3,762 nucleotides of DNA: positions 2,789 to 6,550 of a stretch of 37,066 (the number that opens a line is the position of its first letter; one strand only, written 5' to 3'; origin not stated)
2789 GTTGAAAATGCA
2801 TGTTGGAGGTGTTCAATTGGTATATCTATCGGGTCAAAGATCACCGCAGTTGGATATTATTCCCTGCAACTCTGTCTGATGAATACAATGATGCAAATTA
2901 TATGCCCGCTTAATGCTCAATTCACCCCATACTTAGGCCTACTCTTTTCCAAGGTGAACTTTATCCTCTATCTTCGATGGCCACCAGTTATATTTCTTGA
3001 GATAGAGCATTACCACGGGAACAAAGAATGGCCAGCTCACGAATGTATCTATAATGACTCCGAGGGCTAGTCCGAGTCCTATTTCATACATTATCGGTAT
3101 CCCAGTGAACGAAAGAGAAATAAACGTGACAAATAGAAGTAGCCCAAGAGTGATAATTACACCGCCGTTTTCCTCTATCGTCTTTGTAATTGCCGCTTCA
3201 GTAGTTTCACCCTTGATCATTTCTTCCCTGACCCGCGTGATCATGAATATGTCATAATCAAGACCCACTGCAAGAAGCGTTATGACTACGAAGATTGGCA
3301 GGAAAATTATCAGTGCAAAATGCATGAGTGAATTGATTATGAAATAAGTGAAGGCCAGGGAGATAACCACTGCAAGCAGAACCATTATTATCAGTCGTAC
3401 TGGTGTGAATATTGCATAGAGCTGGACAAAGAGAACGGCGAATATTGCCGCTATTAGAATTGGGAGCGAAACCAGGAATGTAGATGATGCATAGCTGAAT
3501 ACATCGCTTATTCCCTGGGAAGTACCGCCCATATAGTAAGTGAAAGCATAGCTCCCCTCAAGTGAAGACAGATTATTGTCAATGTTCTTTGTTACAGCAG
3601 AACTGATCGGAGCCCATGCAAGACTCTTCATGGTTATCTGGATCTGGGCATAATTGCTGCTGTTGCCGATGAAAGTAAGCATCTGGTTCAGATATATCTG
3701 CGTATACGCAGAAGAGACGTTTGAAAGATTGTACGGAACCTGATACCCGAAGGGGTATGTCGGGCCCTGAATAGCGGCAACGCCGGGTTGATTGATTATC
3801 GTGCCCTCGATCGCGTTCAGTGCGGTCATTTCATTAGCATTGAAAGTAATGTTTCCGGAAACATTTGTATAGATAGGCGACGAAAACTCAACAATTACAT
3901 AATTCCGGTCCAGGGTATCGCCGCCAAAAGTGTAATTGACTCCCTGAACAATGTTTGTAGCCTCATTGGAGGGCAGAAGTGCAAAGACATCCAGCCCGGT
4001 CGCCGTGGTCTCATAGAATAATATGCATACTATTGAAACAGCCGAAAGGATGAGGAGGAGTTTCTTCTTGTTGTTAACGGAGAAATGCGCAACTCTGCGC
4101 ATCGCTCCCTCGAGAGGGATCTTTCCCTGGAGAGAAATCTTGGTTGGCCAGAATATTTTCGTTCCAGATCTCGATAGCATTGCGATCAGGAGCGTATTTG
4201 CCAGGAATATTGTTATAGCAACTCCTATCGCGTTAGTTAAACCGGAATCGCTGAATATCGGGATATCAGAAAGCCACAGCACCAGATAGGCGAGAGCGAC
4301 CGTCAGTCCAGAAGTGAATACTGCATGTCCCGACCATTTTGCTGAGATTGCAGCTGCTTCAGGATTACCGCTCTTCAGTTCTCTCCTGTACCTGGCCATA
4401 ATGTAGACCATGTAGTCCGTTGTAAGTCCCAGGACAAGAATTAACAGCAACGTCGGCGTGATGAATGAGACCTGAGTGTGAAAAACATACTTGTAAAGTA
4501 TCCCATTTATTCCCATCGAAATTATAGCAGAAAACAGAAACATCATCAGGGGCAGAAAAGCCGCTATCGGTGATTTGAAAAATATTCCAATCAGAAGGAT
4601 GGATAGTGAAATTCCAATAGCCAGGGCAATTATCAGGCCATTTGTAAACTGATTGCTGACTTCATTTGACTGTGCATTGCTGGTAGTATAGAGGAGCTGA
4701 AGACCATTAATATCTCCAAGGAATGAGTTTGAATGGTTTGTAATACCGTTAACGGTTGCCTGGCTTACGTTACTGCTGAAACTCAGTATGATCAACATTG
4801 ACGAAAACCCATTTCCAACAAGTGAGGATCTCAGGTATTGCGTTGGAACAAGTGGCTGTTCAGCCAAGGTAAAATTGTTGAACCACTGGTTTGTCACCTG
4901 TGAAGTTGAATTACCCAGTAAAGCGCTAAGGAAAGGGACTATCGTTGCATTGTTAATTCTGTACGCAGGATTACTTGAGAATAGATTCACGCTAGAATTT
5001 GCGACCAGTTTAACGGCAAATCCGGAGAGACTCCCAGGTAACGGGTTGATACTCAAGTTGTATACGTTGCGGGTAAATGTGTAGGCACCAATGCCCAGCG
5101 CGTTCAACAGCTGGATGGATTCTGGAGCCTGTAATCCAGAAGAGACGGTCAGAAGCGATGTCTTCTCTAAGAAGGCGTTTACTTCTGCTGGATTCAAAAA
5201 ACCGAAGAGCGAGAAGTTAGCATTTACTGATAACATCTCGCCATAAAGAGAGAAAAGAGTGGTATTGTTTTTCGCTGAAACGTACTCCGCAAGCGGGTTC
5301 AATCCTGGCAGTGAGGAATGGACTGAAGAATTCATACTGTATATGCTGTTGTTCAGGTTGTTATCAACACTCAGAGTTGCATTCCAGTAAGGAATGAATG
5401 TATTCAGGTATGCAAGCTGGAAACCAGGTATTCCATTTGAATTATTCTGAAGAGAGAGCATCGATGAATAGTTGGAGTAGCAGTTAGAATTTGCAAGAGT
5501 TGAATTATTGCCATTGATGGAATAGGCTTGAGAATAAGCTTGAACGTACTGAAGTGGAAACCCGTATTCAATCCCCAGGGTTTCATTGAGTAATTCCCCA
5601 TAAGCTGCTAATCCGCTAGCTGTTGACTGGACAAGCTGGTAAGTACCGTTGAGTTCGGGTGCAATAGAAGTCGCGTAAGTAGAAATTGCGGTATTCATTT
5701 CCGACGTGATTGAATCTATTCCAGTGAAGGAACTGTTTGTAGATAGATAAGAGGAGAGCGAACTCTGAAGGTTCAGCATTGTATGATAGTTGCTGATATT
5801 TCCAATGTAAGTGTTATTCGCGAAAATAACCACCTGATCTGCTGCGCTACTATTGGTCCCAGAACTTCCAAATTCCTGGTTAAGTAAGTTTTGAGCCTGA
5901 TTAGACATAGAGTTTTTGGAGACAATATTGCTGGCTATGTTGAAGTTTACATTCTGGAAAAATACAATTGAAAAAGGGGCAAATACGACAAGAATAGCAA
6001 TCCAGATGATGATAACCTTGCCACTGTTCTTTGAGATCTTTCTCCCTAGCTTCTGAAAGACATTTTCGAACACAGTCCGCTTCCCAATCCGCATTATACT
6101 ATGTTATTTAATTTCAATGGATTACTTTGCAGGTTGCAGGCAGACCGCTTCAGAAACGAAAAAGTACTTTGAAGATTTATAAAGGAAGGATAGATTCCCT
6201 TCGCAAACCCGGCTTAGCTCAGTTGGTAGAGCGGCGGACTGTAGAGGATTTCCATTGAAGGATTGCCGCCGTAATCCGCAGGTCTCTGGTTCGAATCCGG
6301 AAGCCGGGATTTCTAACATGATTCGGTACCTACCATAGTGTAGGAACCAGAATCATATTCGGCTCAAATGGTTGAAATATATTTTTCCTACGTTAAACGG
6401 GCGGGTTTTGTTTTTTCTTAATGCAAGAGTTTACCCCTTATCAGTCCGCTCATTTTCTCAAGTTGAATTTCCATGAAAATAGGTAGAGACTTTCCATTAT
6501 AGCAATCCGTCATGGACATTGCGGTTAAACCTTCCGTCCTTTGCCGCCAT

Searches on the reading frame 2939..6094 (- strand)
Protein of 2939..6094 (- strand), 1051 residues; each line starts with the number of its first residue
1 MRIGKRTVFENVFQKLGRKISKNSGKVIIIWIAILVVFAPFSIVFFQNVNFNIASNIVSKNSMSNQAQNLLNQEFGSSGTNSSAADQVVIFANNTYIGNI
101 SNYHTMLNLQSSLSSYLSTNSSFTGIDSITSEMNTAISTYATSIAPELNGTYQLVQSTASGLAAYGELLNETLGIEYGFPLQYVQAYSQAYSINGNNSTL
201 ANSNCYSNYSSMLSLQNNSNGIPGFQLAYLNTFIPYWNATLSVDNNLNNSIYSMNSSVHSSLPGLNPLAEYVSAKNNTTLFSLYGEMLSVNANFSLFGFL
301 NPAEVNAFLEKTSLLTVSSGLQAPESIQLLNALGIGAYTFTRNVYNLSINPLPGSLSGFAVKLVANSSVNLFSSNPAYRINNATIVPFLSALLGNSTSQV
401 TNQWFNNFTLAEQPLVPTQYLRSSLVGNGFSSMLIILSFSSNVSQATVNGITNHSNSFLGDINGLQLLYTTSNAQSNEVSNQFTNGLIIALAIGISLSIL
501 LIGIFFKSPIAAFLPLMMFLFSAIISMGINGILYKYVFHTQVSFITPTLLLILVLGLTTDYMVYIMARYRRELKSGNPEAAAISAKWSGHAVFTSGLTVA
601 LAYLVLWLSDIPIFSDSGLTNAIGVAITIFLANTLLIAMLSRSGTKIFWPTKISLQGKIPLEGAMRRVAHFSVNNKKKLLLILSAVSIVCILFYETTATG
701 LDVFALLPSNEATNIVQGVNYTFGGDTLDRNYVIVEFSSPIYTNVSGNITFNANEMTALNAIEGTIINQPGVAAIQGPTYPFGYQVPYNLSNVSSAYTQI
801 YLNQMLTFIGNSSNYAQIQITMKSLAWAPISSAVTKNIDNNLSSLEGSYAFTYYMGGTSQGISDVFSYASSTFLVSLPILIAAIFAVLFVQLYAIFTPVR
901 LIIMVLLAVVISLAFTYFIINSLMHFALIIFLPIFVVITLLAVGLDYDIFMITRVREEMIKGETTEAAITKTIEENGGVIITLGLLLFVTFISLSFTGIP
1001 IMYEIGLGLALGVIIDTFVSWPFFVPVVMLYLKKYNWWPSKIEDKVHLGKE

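Call 53: search_protein_families(library=pfam, proteins=[window:2939-6094:-], max_evalue=0.001)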
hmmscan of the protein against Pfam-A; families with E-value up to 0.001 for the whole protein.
window:2939-6094:- (1051 aa): 1 family
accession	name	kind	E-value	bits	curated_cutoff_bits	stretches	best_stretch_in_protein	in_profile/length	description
PF03176.21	MMPL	-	1.1e-60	205.8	20.5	2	815-1039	87-320/333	MMPL family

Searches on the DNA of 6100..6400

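Call 55: search_rna_families(source=window, start=6100, end=6400, threshold=gathering, show_alignments=1)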
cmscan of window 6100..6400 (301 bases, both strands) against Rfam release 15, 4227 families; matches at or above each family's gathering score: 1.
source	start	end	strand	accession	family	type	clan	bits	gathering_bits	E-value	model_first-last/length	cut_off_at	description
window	6208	6309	+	RF00005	tRNA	Gene; tRNA;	CL00001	57.8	29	3.3e-12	1-71/71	no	tRNA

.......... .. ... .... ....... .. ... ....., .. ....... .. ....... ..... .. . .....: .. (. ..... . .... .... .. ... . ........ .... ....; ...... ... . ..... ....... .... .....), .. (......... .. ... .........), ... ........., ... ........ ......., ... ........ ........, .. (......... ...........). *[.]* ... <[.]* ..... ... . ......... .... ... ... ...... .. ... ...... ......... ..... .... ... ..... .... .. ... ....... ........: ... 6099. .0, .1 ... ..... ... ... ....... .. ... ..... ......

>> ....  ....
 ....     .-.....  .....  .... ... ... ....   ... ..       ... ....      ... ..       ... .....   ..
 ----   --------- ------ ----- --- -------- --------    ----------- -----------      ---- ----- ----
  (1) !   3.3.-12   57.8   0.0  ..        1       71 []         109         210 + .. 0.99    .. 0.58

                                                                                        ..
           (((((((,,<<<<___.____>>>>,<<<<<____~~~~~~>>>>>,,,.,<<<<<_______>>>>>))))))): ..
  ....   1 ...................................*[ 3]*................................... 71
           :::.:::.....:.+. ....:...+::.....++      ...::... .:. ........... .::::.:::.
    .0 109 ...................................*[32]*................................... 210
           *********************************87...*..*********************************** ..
